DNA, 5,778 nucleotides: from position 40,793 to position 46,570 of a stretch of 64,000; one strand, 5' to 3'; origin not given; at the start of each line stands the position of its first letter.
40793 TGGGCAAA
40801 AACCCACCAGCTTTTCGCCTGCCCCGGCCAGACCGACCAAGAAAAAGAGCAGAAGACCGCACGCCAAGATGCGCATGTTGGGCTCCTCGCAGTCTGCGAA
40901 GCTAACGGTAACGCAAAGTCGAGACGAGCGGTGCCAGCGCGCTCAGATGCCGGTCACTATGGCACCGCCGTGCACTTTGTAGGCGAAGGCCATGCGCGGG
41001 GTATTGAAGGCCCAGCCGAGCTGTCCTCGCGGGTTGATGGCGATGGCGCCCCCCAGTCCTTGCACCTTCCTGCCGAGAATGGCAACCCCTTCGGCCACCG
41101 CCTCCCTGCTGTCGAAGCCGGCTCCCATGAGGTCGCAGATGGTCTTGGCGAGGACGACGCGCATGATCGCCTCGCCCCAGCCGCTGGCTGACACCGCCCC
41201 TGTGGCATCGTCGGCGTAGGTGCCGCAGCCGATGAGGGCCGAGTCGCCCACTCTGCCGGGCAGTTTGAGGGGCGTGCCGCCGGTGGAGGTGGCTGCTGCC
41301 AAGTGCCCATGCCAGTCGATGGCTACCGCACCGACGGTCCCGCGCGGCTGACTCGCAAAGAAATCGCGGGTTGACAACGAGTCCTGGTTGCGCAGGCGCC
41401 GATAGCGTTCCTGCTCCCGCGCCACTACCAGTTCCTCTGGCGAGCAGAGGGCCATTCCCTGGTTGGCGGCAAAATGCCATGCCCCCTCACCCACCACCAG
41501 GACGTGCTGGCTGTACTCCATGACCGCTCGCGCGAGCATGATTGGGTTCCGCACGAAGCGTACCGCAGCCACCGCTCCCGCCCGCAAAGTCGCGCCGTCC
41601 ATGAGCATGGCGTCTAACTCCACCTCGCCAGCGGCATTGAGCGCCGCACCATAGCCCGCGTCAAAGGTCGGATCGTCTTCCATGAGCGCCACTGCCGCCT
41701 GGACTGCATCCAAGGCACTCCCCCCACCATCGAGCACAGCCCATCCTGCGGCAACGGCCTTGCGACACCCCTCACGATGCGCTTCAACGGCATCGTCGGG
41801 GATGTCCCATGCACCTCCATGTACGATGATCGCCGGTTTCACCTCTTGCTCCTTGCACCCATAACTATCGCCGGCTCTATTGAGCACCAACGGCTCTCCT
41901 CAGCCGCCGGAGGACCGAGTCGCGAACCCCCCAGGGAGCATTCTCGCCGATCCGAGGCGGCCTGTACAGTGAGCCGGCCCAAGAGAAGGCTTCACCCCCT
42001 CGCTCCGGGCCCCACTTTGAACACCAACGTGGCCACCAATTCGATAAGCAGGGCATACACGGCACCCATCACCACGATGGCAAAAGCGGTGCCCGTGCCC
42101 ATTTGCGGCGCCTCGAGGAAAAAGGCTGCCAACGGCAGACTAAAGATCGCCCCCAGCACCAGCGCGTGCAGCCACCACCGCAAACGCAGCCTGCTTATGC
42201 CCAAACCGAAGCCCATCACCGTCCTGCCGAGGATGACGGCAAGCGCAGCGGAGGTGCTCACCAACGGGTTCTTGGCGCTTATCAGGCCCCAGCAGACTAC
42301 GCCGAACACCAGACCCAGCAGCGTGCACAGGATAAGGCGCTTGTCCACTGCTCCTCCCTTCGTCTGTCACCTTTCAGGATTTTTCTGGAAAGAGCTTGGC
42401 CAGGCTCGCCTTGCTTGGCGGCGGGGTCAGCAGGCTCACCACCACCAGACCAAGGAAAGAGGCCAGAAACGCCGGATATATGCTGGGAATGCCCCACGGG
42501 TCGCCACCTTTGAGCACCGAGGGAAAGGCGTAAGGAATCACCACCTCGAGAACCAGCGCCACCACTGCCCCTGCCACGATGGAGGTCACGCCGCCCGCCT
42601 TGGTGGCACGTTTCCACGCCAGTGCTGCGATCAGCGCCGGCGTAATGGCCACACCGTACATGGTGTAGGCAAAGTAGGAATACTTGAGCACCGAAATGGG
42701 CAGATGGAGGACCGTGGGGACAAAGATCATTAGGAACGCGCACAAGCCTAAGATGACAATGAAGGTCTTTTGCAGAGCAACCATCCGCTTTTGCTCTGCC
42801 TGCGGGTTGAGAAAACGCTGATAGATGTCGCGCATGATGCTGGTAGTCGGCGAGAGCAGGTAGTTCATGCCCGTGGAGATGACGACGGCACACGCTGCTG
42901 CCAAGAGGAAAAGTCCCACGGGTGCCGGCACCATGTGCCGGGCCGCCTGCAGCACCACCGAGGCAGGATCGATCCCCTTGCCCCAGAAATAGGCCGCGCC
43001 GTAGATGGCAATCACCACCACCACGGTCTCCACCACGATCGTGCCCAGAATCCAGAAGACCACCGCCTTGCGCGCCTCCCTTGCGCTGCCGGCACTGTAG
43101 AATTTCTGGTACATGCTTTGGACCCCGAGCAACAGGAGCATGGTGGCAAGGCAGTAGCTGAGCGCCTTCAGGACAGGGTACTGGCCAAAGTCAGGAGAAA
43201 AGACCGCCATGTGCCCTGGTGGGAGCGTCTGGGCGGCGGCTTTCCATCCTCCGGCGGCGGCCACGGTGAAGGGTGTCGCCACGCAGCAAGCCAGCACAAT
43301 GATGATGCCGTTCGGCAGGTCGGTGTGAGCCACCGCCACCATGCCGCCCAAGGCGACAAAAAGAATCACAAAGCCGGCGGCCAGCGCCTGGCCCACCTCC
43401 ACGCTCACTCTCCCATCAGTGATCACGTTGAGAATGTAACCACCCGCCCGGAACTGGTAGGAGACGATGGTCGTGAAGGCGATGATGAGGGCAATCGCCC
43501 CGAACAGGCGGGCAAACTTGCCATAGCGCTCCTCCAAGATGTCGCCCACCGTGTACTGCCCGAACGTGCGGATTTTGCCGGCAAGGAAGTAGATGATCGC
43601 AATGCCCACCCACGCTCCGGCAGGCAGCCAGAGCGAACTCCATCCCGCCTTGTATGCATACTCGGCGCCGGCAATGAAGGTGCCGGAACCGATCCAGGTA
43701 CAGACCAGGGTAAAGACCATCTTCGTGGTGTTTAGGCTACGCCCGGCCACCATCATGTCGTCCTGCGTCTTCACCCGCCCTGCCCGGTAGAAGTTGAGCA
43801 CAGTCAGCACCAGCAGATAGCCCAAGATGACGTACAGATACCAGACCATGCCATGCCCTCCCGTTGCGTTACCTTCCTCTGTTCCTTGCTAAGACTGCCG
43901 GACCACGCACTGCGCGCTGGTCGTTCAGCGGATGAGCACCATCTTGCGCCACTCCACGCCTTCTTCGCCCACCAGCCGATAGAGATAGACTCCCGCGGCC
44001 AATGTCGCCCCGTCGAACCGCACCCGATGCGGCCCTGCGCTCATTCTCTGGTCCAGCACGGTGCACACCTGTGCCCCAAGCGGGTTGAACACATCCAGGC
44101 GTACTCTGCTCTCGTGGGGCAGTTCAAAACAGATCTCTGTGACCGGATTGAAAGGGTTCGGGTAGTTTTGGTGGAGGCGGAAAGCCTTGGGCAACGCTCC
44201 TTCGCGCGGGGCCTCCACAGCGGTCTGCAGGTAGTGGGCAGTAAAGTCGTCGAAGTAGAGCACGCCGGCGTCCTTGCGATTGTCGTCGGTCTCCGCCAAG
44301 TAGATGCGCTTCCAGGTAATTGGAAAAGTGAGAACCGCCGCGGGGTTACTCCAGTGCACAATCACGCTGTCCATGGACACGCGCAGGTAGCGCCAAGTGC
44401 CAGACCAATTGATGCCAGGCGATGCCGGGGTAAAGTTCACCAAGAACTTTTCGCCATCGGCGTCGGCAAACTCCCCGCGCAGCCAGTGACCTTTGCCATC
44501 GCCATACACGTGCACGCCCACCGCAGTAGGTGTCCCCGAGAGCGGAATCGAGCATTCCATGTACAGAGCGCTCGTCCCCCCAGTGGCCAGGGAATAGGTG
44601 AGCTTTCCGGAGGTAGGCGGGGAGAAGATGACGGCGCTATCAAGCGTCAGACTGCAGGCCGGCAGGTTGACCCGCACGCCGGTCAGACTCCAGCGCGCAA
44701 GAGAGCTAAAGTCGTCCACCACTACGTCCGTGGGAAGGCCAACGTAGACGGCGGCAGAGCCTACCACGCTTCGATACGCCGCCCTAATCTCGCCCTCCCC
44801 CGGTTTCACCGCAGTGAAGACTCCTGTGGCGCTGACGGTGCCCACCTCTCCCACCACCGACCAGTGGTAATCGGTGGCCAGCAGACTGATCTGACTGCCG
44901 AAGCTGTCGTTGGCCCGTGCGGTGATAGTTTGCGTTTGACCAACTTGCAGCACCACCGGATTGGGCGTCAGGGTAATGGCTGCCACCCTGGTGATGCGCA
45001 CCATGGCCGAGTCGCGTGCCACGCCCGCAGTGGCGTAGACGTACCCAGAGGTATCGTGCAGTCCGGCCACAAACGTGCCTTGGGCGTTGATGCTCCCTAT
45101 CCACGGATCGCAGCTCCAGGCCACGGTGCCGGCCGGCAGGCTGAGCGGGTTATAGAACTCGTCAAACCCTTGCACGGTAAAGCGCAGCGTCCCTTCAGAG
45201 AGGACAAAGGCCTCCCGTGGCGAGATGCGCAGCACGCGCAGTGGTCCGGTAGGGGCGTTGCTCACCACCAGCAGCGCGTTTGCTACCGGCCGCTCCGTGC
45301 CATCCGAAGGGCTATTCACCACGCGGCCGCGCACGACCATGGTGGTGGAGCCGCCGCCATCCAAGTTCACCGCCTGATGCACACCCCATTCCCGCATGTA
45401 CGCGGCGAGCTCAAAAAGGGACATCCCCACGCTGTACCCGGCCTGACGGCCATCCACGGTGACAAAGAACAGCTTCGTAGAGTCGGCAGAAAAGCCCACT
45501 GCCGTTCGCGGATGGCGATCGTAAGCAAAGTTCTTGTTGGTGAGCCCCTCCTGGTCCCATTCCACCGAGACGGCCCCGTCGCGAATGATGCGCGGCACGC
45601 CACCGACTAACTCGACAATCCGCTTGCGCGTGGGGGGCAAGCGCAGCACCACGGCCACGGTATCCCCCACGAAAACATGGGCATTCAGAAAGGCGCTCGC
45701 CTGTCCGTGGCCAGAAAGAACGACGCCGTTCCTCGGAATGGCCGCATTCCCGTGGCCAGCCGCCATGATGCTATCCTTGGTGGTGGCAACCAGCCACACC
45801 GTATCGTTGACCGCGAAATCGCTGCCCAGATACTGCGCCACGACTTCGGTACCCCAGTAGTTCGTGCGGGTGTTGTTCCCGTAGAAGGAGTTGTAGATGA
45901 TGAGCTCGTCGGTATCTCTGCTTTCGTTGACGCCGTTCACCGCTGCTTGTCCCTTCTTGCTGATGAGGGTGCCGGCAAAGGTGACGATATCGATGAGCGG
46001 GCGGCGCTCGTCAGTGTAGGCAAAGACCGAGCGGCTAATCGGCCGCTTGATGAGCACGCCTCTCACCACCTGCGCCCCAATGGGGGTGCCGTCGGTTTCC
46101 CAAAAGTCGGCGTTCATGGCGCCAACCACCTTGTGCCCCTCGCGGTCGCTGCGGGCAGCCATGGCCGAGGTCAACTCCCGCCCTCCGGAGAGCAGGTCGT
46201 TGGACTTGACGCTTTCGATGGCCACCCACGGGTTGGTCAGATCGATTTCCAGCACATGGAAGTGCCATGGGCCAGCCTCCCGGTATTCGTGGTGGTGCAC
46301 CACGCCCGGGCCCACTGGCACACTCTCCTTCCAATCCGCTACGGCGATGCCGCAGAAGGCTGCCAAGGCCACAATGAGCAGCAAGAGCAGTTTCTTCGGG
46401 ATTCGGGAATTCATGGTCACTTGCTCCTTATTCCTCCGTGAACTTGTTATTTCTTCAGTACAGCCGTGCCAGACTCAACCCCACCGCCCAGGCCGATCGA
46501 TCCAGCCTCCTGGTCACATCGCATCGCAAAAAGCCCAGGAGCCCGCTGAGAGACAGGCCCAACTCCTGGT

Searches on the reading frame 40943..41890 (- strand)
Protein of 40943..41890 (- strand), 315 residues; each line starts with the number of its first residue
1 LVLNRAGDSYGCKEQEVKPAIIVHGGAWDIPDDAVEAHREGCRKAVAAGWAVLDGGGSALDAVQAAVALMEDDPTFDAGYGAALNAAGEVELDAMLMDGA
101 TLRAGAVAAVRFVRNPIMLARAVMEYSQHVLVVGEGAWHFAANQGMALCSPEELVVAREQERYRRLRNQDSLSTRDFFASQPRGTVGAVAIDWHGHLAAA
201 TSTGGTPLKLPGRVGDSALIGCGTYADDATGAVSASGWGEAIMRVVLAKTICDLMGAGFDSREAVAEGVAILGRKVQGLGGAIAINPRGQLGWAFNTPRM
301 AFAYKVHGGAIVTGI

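Call 52: search_protein_families(library=pfam, proteins=[window:40943-41890:-], max_evalue=0.00001)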
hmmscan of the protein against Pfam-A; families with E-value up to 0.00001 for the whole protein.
window:40943-41890:- (315 aa): 1 family
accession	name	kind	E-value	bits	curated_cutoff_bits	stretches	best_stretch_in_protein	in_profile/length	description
PF01112.23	Asparaginase_2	-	1.1e-97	327.4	27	1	19-307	1-300/309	Asparaginase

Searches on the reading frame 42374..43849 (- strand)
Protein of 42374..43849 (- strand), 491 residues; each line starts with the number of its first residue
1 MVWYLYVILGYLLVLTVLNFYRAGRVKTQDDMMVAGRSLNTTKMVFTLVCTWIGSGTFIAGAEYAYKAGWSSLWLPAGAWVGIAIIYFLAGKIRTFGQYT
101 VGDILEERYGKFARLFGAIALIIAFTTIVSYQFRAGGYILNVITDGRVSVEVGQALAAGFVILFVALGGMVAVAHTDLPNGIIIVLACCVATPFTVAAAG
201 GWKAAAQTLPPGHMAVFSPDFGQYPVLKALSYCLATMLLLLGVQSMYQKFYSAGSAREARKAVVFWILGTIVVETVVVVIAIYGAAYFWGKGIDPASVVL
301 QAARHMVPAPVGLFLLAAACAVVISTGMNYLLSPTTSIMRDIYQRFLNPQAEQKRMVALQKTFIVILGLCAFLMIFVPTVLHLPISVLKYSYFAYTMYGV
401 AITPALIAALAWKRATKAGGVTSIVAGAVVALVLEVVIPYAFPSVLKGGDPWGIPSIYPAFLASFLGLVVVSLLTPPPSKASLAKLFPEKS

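Call 52: search_protein_families(library=pfam, proteins=[window:42374-43849:-], max_evalue=0.00001)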
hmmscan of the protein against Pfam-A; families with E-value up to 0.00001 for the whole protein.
window:42374-43849:- (491 aa): 1 family
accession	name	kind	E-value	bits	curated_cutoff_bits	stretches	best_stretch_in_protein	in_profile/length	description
PF00474.23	SSF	-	2.6e-32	112.6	22.8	1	34-427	3-406/406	Sodium:solute symporter family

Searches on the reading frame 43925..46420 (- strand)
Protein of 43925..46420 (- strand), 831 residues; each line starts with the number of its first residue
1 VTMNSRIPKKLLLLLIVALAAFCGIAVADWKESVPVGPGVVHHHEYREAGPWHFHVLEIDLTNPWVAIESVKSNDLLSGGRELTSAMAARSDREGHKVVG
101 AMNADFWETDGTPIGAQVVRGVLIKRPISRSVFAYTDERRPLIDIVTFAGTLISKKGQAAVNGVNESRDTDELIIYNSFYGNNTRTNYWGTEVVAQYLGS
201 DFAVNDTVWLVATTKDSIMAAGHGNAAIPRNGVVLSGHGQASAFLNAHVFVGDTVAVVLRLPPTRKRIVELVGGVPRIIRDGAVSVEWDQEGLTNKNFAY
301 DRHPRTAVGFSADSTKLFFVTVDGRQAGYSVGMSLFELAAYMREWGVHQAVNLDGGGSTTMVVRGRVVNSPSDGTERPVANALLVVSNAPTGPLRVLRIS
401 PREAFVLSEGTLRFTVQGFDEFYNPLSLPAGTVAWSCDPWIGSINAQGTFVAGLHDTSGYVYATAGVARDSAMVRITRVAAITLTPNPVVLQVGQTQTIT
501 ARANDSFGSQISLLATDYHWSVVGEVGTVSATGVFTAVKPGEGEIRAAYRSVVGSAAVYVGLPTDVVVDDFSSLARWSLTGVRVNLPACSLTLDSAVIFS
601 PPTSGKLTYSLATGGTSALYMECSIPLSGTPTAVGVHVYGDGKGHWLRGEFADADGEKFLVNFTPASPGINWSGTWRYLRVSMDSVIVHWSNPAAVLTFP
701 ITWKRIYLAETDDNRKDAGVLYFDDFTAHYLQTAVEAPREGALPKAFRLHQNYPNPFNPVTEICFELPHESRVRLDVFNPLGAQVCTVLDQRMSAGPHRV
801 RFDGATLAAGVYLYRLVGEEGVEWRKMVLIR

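Call 52: search_protein_families(library=pfam, proteins=[window:43925-46420:-], max_evalue=0.00001)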
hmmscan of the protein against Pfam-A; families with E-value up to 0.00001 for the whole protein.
window:43925-46420:- (831 aa): 2 families
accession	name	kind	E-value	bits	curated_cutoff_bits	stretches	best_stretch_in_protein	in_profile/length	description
PF09992.14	NAGPA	-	1.6e-37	129.7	25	1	217-386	18-169/169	Phosphodiester glycosidase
PF02368.24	Big_2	-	4.9e-07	30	22.8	0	479-556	2-75/79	Bacterial Ig-like domain (group 2)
